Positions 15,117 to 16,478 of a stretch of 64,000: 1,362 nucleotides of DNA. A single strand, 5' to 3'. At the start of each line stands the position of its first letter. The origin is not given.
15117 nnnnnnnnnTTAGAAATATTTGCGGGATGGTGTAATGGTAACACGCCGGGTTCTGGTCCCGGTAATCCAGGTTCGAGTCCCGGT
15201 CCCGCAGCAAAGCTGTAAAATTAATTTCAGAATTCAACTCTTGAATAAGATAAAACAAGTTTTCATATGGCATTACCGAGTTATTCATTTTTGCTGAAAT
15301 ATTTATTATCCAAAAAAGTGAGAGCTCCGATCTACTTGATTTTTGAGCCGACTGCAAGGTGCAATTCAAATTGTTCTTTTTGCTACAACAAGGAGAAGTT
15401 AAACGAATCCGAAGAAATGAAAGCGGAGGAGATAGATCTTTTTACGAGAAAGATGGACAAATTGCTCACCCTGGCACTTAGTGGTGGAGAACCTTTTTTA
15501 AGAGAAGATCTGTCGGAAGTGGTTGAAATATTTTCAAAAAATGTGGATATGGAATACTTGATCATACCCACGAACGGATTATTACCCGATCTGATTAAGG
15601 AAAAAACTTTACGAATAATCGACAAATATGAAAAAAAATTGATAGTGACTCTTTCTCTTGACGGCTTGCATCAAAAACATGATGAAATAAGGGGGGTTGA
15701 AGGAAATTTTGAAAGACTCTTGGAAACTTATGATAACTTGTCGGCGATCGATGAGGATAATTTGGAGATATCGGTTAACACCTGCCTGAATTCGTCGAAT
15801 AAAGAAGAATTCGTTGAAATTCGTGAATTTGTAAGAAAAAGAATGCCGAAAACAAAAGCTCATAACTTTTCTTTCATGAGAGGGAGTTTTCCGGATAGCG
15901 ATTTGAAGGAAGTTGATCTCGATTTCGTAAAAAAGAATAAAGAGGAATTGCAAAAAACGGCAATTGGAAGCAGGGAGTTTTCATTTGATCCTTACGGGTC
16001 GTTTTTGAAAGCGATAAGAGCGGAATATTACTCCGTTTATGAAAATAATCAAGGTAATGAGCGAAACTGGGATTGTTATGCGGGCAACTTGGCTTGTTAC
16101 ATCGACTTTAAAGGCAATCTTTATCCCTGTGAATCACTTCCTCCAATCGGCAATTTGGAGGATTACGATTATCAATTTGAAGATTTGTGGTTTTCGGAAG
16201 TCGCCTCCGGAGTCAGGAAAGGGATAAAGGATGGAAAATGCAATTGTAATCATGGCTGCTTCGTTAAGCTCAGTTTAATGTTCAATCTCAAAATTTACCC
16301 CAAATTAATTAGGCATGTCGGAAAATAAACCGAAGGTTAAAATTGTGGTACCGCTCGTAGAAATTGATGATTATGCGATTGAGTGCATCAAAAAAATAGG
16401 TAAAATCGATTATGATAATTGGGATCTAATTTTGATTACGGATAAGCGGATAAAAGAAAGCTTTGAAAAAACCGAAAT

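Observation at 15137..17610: Duplicated tRNA-Gln genes bracketing a radical-SAM/SPASM + GT2 islet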

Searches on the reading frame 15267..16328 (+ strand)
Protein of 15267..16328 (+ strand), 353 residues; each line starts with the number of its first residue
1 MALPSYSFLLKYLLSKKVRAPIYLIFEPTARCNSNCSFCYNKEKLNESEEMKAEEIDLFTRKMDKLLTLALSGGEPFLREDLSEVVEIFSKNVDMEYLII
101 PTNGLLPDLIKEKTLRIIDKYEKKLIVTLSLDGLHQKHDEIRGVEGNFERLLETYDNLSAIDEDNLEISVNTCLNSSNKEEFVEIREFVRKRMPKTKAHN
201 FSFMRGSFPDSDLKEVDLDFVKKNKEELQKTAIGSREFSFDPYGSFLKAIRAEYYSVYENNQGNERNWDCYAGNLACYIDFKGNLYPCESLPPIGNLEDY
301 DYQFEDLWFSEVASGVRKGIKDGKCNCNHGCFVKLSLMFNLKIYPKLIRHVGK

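Call 5: search_protein_families(library=pfam, proteins=[window:15267-16328:+], max_evalue=0.01)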
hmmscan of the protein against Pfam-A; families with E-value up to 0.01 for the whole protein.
window:15267-16328:+ (353 aa): 3 families
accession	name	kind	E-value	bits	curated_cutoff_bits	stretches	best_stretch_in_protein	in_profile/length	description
PF04055.27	Radical_SAM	-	2.8e-18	67.1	29.5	1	27-189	2-166/166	Radical SAM superfamily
PF13353.11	Fer4_12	-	4.9e-06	27.3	22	1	30-120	13-108/137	4Fe-4S single cluster domain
PF13186.11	SPASM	-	0.00018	22.1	21.5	1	270-327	1-66/67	Iron-sulfur cluster-binding domain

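Call 6: search_protein_families(library=ncbifam, proteins=[window:15267-16328:+], max_evalue=0.01)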
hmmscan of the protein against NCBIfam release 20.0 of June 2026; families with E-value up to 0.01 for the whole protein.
window:15267-16328:+ (353 aa): 67 families (the best 25 are shown)
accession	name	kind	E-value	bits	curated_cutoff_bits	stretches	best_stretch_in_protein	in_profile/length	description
NF050035.1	rSAM_WgK_link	exception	3.2e-21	75.8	650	2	20-184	7-166/367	radical SAM/SPASM peptide maturase WgkB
TIGR04053.2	TIGR04053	equivalog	2.3e-19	69.9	395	1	19-191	5-175/366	TIGR04053 family radical SAM/SPASM domain-containing protein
TIGR04054.1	rSAM_NirJ1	equivalog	2.4e-19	69.2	650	1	24-192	38-200/387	putative heme d1 biosynthesis radical SAM protein NirJ1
TIGR04055.1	rSAM_NirJ2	equivalog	3.5e-18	66.2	500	1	27-327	5-293/326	putative heme d1 biosynthesis radical SAM protein NirJ2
TIGR04546.1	rSAM_ahbC_deAc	equivalog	8.3e-18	64.3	650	1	8-194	29-206/390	12,18-didecarboxysiroheme deacetylase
TIGR04545.1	rSAM_ahbD_hemeb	equivalog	1.3e-17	64.3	500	1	26-325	4-305/339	heme b synthase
TIGR04051.1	rSAM_NirJ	equivalog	2e-16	59.9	515.45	1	25-191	5-165/354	heme d1 biosynthesis radical SAM protein NirJ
TIGR04347.1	pseudo_SAM_Halo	equivalog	2.1e-16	60.2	525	1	17-223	34-231/390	TIGR04347 family pseudo-SAM/SPASM protein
NF047865.1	rSAM_PapB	equivalog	6.2e-16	58.5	340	1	29-293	10-270/330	PapB family radical SAM/SPASM ranthipeptide maturase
NF045646.2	rSAM_Se_TrsS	equivalog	9.2e-16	57.4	490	1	24-201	88-263/441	radical SAM (seleno)protein TrsS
TIGR03977.1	rSAM_pair_HxsC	equivalog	1.2e-15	57.2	267.9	1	29-199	32-200/292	His-Xaa-Ser system radical SAM maturase HxsC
TIGR04133.1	rSAM_w_lipo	hypoth_equivalog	1.4e-15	57.1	425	1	23-193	25-193/350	TIGR04133 family radical SAM/SPASM protein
TIGR02666.1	moaA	equivalog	1e-14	54.3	284.05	1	29-192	17-183/336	GTP 3',8-cyclase MoaA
NF038283.1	viperin_w_prok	equivalog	1.5e-14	53.8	180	1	29-193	9-179/281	viperin family antiviral radical SAM protein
TIGR04250.1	SCM_rSAM_ScmE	equivalog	1.6e-14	53.6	400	1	27-191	8-167/358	SynChlorMet cassette radical SAM/SPASM protein ScmE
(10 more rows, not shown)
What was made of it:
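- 15267..16328 (+): Radical SAM enzyme with a C-terminal SPASM/twitch-like auxiliary-cluster domain (353 aa); cargo gene 1. Pfam and NCBIfam (calls 5, 6).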

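Call 11: find_homologous_proteins(query=window:15267-16325:+)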
Query window:15267-16325:+ (353 aa): 445 proteins with E <= 0.001 among 4186 candidates; the best 120 are listed.
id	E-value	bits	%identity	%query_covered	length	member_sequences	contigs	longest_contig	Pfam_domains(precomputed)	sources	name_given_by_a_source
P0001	2.7e-231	785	100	98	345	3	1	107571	PF04055.28,PF13353.12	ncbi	-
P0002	7.3e-113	395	53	97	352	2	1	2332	PF04055.28,PF13353.12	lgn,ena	-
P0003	2.1e-107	377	50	97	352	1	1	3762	PF04055.28,PF13353.12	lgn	-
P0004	1.8e-102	361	49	94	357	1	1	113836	PF13186.12,PF04055.28,PF13353.12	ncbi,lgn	-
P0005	6.2e-64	234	39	94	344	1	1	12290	PF13186.12,PF04055.28,PF13353.12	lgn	-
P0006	8.2e-62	227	36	98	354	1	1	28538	PF13186.12,PF04055.28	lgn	-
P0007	1.9e-59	220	36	96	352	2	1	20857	PF13186.12,PF04055.28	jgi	-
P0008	1.1e-58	217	36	97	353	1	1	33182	PF13186.12,PF04055.28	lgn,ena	-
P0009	1.5e-58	217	37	97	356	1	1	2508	PF13186.12,PF04055.28,PF13353.12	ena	-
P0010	7.6e-58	214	38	95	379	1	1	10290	PF13186.12,PF04055.28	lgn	-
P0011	1.9e-57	213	37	97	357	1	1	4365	PF13186.12,PF04055.28,PF13353.12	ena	-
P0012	2.5e-57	213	37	94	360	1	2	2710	PF13186.12,PF04055.28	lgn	-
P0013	4.0e-57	212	35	95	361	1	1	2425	PF04055.28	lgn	-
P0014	7.0e-57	211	36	96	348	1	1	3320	PF13186.12,PF04055.28,PF13353.12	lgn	-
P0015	1.6e-56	210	36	93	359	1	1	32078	PF13186.12,PF04055.28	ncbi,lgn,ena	-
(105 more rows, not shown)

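Call 12: find_encoding_contigs(protein=window:15267-16325:+, flank=10000, max_places=6)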
Protein window:15267-16325:+ (353 aa): 4 contigs read that carry it; 4 places shown.
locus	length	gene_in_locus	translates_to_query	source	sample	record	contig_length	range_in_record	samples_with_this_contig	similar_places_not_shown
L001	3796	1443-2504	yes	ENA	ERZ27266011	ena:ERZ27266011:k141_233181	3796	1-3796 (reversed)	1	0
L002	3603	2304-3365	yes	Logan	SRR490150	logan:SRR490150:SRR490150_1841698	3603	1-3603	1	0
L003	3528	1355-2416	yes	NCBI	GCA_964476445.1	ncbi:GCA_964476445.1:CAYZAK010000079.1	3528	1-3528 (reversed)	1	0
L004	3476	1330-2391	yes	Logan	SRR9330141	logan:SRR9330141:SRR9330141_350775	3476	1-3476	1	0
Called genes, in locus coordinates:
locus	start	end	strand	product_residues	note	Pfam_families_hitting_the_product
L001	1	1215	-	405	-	?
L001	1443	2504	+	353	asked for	PF13353:Fer4_12 (weak), PF04055:Radical_SAM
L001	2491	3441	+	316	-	PF13641:Glyco_tranf_2_3 (weak)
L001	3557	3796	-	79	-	?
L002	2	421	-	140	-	?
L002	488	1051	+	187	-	PF06695:Sm_multidrug_ex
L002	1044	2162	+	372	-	PF05496:RuvB_N (weak), PF13177:DNA_pol3_delta2, PF00004:AAA, PF13401:AAA_22 (faint), PF22608:DNAX_ATPase_lid, PF12169:DNA_pol3_gamma3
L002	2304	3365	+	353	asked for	PF13353:Fer4_12 (weak), PF04055:Radical_SAM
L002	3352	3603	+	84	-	?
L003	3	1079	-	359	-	?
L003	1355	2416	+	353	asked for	PF13353:Fer4_12 (weak), PF04055:Radical_SAM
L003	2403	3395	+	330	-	PF13641:Glyco_tranf_2_3 (weak)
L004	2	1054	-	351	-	?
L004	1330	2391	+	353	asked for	PF13353:Fer4_12 (weak), PF04055:Radical_SAM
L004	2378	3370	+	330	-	PF13641:Glyco_tranf_2_3 (weak)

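Call 17: search_protein_families(library=pfam, proteins=[L001:1-1215:-, L003:3-1079:-, L004:2-1054:-], max_evalue=0.01)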
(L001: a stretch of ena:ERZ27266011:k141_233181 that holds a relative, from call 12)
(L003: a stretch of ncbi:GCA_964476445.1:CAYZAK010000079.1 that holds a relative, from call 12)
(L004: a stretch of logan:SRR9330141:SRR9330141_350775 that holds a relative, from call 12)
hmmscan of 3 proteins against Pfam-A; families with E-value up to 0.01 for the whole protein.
L001:1-1215:- (405 aa): 0 families

L003:3-1079:- (359 aa): 1 family
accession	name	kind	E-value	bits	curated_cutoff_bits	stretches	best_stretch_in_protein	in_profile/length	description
PF02412.23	TSP_3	-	0.0089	16.1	25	0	278-295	14-31/36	Thrombospondin type 3 repeat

L004:2-1054:- (351 aa): 1 family
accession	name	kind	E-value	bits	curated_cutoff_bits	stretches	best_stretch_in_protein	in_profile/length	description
PF02412.23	TSP_3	-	0.0084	16.2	25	0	278-295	14-31/36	Thrombospondin type 3 repeat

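Call 19: find_encoding_contigs(protein=P0004, flank=10000, max_places=3)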
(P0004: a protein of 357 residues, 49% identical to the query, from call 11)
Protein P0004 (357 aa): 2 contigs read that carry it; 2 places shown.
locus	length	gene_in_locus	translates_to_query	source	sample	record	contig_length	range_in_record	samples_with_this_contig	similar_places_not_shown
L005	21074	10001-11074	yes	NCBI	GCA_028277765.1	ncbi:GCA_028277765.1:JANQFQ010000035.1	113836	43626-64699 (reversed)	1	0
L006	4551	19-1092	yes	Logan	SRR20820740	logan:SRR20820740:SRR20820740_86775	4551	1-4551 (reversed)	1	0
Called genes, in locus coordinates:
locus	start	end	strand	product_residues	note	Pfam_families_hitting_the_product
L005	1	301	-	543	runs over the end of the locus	PF00890:FAD_binding_2 (weak), PF01266:DAO, PF01494:FAD_binding_3 (weak), PF01593:Amino_oxidase, PF01946:Thi4, PF03486:HI0933_like (weak), PF12831:FAD_oxidored (weak), PF13450:NAD_binding_8, +1 more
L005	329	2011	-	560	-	-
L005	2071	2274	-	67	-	-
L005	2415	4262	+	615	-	PF02730:AFOR_N, PF01314:AFOR_C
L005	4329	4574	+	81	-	PF14451:Ub-Mut7C (weak)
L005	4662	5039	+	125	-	PF12797:Fer4_2 (weak), PF13237:Fer4_10 (faint), PF13247:Fer4_11 (weak)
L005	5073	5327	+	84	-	PF14451:Ub-Mut7C (weak)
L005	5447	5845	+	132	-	PF12838:Fer4_7 (faint), PF13237:Fer4_10 (faint), PF13187:Fer4_9 (faint)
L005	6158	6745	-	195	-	PF02441:Flavoprotein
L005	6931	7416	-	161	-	PF01243:PNPOx_N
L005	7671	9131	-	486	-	PF20695:UbiD_N, PF01977:UbiD, PF20696:UbiD_C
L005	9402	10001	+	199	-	-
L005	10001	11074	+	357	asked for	PF04055:Radical_SAM, PF13353:Fer4_12 (weak), PF13186:SPASM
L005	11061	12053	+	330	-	PF00535:Glycos_transf_2, PF13641:Glyco_tranf_2_3, PF13632:Glyco_trans_2_3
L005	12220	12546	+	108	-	-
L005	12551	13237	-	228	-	PF13460:NAD_binding_10 (faint)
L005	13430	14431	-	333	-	PF04909:Amidohydro_2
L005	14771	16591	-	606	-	PF02730:AFOR_N, PF01314:AFOR_C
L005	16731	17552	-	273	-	PF13622:4HBT_3, PF20789:4HBT_3C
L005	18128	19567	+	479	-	PF01565:FAD_binding_4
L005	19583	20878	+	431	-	PF02754:CCG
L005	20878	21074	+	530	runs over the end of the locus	PF01565:FAD_binding_4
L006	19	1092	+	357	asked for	PF04055:Radical_SAM, PF13353:Fer4_12 (weak), PF13186:SPASM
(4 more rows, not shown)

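Call 20: find_encoding_contigs(protein=P0003, flank=10000, max_places=3)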
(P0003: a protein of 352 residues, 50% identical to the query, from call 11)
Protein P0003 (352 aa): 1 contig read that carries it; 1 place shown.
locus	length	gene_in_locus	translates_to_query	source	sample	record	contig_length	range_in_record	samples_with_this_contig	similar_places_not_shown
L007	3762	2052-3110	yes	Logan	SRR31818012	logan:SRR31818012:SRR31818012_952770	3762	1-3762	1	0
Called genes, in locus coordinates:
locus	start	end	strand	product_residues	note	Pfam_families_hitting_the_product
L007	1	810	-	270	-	?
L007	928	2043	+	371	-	PF05496:RuvB_N (weak), PF13177:DNA_pol3_delta2, PF00004:AAA, PF13401:AAA_22 (faint), PF22608:DNAX_ATPase_lid, PF12169:DNA_pol3_gamma3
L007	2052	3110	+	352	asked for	PF13353:Fer4_12 (weak), PF04055:Radical_SAM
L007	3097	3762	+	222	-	?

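Call 23: find_encoding_contigs(protein=P0002, flank=10000, max_places=3)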
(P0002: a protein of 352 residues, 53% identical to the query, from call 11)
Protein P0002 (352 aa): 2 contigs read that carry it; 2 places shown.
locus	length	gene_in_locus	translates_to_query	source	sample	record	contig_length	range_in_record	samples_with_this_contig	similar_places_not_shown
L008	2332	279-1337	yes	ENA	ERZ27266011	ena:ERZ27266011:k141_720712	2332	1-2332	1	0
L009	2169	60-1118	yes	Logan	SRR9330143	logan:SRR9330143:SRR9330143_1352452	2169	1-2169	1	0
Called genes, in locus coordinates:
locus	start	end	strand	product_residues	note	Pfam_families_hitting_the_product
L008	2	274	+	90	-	?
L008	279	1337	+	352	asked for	PF13353:Fer4_12 (weak), PF04055:Radical_SAM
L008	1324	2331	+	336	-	PF00535:Glycos_transf_2, PF13632:Glyco_trans_2_3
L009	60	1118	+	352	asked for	PF13353:Fer4_12 (weak), PF04055:Radical_SAM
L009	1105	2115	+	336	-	PF00535:Glycos_transf_2, PF13632:Glyco_trans_2_3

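Call 26: find_related_loci(query=A1, collection=genome_contigs, flank=10000)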
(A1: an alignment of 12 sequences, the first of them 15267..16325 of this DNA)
Query A1 (353 aa) in genome_contigs; peptide patterns used: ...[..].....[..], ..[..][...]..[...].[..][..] (x = any residue, [..] = any of these).
600 stretches matched a pattern (row limit reached: there are more); 576 encode a relative of the query (tblastn E <= 1e-3); the best 80 are kept; 80 distinct loci.
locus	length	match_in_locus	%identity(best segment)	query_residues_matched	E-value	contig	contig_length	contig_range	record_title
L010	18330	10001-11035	37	9-351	2e-75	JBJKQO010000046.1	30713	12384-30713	MAG: Candidatus Woesearchaeota archaeon isolate Bin_36 S1Ck127_1189740_flag_0_multi_8.9974_len_30713, whole genome shotg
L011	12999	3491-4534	38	8-348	7e-68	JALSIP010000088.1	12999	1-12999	MAG: archaeon isolate 354-166_metabat2_scaf2bin.037 354-166_scaffold_4789_c1, whole genome shotgun sequence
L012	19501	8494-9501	36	10-344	2e-62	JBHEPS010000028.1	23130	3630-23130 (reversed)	MAG: Thermoanaerobaculia bacterium isolate S6_bin.91.strict S6_NODE_28, whole genome shotgun sequence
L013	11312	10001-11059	34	4-350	5e-62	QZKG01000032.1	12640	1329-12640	MAG: Gaiellales bacterium isolate SURF_19 Ga0104751_1006907, whole genome shotgun sequence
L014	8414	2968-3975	35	10-344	1e-61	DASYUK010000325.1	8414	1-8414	MAG TPA_asm: Thermoanaerobaculia bacterium isolate SMAG_U4593 k141_542024, whole genome shotgun sequence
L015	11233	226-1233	34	21-349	2e-60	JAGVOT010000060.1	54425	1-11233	MAG: Nitrospirae bacterium isolate DeMMO3_8 c_000000026412, whole genome shotgun sequence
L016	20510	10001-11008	35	10-344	2e-60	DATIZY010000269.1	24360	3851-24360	MAG TPA_asm: Thermoanaerobaculia bacterium isolate SMAG_U15313 k141_3904929, whole genome shotgun sequence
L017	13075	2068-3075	34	10-344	2e-60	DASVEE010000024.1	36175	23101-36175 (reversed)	MAG TPA_asm: Thermoanaerobaculia bacterium isolate SMAG_U2052 k141_244437, whole genome shotgun sequence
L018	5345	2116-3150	32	1-344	3e-60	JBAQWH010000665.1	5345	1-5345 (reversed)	MAG: Thermoanaerobaculia bacterium isolate MFD12012_ilm_asm_bin17 k127_134466, whole genome shotgun sequence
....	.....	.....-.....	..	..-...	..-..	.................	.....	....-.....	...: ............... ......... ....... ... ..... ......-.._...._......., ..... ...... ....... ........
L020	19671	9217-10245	35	19-349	1e-59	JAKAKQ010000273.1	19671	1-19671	MAG: Nitrospirae bacterium isolate WY4.bin7 NODE_3342_length_19671_cov_1.684763, whole genome shotgun sequence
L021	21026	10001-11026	35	16-349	3e-59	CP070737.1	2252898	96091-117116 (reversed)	MAG: Nitrospiraceae bacterium isolate bin398 chromosome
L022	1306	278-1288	33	19-347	3e-62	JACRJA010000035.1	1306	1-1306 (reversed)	MAG: Rhodocyclales bacterium isolate NC_groundwater_1817_Pr3_B-0.1um_66_22 SR-2_scaffold_141_1786307, whole genome shotg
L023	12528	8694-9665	37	4-332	5e-59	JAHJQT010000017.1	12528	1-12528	MAG: Patescibacteria group bacterium isolate OS_PC_MetaG.mb.118 OS_PC_MetaG.mb.118_k141_149569, whole genome shotgun seq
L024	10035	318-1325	34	10-344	4e-58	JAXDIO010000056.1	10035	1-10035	MAG: Thermoanaerobaculia bacterium isolate BP_55 scaffold_5080028, whole genome shotgun sequence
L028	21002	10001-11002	32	21-351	2e-57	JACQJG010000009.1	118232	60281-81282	MAG: Candidatus Iainarchaeum archaeon isolate NC_groundwater_1145_Ag_S-0.1um_48_87 S_p1_S3_coassembly_k141_1354689, whol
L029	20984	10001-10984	34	29-350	3e-57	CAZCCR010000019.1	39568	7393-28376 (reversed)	MAG TPA_asm: uncultured Gaiellales bacterium isolate binchicken_co253_66 genome assembly, contig: NODE_369_length_39568_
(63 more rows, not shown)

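Call 30: find_encoding_contigs(protein=P0001, flank=10000, max_places=6)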
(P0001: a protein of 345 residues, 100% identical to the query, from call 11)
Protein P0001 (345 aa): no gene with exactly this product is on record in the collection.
